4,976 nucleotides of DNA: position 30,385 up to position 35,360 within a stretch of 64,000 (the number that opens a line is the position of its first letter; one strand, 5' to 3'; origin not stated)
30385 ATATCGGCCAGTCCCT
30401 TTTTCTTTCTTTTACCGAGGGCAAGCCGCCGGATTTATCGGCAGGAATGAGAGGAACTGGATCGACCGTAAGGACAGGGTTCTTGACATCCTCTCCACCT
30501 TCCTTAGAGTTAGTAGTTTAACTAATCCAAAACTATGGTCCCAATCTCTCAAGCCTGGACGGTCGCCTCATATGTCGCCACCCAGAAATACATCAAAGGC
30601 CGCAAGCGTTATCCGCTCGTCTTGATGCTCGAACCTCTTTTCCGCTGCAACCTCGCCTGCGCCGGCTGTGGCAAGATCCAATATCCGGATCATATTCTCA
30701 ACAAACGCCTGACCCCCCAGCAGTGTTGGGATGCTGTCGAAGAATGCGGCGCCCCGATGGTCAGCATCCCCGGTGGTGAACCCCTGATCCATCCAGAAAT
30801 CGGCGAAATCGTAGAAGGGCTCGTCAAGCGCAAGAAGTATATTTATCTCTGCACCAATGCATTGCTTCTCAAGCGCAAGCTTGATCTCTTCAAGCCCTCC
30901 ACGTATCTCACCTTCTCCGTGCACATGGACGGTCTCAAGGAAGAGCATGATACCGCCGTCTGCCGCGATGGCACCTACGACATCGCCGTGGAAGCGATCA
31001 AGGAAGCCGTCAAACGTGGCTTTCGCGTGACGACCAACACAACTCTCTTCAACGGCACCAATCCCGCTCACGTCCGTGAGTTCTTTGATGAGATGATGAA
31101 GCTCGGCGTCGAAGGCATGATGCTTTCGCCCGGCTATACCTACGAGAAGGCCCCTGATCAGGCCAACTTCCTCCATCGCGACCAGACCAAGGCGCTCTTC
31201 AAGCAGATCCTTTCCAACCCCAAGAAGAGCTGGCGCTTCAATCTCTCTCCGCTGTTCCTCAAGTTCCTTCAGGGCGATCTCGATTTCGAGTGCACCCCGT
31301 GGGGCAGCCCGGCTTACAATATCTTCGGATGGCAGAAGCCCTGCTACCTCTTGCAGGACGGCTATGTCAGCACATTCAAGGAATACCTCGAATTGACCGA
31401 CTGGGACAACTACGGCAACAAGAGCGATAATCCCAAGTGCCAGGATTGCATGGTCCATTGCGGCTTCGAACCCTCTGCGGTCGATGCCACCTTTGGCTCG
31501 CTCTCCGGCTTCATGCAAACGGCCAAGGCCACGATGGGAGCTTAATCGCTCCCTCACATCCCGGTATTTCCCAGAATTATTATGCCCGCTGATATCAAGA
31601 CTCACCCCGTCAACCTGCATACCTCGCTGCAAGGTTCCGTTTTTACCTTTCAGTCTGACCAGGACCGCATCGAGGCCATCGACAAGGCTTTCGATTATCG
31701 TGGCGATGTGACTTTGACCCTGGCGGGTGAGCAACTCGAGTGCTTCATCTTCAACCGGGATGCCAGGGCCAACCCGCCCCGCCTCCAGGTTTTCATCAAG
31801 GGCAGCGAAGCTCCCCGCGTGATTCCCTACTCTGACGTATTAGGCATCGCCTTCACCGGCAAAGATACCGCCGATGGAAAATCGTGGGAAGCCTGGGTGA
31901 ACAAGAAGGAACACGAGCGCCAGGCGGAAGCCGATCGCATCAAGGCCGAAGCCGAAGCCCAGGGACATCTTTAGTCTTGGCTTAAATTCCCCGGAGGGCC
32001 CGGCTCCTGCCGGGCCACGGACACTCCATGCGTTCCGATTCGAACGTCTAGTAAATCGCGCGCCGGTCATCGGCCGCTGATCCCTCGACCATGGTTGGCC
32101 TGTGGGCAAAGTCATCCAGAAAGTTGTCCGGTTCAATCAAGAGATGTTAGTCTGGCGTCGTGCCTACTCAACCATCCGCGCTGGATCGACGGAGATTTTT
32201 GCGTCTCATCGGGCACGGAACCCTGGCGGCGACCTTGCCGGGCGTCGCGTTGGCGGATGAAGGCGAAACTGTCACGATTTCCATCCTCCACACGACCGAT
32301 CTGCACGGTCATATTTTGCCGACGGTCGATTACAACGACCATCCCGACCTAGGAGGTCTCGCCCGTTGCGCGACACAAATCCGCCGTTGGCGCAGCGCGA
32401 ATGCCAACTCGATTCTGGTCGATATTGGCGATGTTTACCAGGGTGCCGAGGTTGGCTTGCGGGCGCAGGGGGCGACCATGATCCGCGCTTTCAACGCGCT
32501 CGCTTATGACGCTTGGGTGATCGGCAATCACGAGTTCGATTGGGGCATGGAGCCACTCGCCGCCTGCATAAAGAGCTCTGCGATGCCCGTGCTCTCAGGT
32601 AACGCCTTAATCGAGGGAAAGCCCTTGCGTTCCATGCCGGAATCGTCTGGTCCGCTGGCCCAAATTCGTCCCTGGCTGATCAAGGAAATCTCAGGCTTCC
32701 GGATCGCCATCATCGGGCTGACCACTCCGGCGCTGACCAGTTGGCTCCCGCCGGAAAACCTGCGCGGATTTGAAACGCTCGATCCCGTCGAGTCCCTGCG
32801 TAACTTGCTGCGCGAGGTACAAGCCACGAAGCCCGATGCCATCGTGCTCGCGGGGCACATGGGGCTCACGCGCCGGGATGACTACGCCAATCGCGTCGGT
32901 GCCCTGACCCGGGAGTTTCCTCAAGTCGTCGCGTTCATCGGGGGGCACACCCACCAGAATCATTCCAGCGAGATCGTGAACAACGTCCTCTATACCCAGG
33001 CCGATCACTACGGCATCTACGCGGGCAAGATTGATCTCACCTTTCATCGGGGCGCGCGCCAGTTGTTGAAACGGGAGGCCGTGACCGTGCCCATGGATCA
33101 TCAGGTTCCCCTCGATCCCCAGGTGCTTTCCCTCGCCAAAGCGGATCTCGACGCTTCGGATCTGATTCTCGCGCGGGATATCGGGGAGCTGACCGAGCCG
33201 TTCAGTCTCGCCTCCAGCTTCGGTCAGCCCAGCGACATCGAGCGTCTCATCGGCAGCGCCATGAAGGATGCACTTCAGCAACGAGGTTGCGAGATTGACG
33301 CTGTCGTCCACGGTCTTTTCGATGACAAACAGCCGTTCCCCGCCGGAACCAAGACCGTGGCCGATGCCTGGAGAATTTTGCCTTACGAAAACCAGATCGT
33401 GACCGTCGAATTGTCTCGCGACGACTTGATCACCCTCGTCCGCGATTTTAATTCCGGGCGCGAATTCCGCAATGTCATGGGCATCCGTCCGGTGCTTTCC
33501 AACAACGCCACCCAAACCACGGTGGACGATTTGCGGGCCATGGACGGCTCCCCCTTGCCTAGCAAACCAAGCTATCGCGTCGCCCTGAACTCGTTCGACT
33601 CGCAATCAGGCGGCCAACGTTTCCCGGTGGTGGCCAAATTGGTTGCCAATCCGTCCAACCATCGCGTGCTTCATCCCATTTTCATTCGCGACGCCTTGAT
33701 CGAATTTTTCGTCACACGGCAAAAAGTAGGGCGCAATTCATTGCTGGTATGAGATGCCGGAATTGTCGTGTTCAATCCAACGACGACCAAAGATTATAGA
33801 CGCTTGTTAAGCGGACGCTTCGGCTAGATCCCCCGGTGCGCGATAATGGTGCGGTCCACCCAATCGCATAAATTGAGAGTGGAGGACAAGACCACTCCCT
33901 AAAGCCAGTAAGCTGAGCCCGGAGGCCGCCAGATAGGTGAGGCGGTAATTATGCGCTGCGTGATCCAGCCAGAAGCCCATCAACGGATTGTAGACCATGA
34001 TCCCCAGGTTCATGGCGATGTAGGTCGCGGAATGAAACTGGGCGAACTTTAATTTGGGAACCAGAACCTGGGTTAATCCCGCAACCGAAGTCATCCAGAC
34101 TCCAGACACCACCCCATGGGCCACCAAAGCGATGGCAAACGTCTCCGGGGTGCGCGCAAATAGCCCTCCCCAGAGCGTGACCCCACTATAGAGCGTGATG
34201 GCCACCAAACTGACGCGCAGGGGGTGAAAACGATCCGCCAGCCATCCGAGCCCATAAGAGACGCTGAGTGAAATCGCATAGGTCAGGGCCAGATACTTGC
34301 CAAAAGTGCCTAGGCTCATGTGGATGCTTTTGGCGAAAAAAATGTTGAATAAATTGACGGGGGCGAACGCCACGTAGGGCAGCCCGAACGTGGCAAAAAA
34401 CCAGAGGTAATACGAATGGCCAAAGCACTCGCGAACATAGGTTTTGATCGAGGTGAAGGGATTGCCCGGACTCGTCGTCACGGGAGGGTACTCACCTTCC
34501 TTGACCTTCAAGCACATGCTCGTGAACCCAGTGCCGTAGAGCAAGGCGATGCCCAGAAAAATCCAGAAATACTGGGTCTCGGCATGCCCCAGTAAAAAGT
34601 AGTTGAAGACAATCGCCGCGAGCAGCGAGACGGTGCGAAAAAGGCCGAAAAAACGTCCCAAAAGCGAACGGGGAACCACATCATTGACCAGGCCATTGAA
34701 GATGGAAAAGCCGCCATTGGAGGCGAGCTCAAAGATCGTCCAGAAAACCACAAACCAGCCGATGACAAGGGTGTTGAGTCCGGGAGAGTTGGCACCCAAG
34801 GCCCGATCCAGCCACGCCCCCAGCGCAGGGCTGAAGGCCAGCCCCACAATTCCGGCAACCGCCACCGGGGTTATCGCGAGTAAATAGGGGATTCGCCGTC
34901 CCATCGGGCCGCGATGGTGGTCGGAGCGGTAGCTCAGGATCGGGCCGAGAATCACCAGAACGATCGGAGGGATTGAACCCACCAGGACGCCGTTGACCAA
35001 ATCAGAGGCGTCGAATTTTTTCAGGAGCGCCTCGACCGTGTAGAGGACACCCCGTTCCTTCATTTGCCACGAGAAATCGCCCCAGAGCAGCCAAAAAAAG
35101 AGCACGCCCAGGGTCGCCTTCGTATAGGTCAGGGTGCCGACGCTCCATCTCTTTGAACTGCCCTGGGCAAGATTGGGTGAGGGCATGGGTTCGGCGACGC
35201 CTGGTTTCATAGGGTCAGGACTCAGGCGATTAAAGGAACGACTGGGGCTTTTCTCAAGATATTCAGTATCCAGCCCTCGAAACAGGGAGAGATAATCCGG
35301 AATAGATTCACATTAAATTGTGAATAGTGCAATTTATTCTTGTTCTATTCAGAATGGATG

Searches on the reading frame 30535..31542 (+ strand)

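Call 43: search_protein_families(library=pfam, proteins=[window:30535-31542:+], max_evalue=0.0001)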
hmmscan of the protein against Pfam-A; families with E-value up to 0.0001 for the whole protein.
window:30535-31542:+ (336 aa): 2 families
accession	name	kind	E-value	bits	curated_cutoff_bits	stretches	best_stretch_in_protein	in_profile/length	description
PF11946.13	DUF3463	-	8.5e-57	191.2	31.3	1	195-327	1-132/134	Domain of unknown function (DUF3463)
PF04055.27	Radical_SAM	-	2.3e-23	83.6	29.5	1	35-185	4-164/166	Radical SAM superfamily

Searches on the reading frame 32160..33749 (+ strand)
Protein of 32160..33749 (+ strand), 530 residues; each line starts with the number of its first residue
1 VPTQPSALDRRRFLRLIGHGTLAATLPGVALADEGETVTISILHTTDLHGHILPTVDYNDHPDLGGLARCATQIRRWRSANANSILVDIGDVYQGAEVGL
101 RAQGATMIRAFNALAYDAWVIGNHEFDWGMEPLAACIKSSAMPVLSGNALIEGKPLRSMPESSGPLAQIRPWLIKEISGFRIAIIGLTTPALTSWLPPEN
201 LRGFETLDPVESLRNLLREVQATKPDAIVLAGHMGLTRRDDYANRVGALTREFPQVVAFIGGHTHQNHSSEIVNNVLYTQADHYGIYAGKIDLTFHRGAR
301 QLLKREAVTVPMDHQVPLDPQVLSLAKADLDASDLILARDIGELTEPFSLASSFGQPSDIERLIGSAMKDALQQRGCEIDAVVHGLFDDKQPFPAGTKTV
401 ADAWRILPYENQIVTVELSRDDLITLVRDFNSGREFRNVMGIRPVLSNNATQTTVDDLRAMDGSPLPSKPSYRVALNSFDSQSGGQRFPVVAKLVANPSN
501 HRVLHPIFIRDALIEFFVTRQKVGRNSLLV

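Call 4: search_protein_families(library=pfam, proteins=[window:32160-33749:+], max_evalue=0.01)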
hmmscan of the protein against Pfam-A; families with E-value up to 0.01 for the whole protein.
window:32160-33749:+ (530 aa): 2 families
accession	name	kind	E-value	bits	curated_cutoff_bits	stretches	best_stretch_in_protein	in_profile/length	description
PF00149.33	Metallophos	-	1.2e-10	42.6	21.5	1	41-266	2-190/191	Calcineurin-like phosphoesterase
PF02872.23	5_nucleotid_C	-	3.2e-10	40.8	23.6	1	341-492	2-157/158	5'-nucleotidase, C-terminal domain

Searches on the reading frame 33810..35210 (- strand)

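Call 4: search_protein_families(library=pfam, proteins=[window:33810-35210:-], max_evalue=0.01)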
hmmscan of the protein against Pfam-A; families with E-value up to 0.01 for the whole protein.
window:33810-35210:- (467 aa): 2 families
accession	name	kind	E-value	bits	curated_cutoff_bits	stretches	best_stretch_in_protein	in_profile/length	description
PF07690.21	MFS_1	-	1.4e-16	60.8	33.4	2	61-339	22-276/347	Major Facilitator Superfamily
PF13347.12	MFS_2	-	1.6e-10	40.6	27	1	79-371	40-330/427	MFS/sugar transport protein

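Call 7: search_protein_families(library=ncbifam, proteins=[window:33810-35210:-], max_evalue=1)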
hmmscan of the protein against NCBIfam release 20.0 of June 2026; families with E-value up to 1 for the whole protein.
window:33810-35210:- (467 aa): 1 family
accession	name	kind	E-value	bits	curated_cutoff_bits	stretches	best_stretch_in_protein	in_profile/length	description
TIGR00880.1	2_A_01_02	superfamily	0.0039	17.3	131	1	326-437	23-131/141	multidrug resistance protein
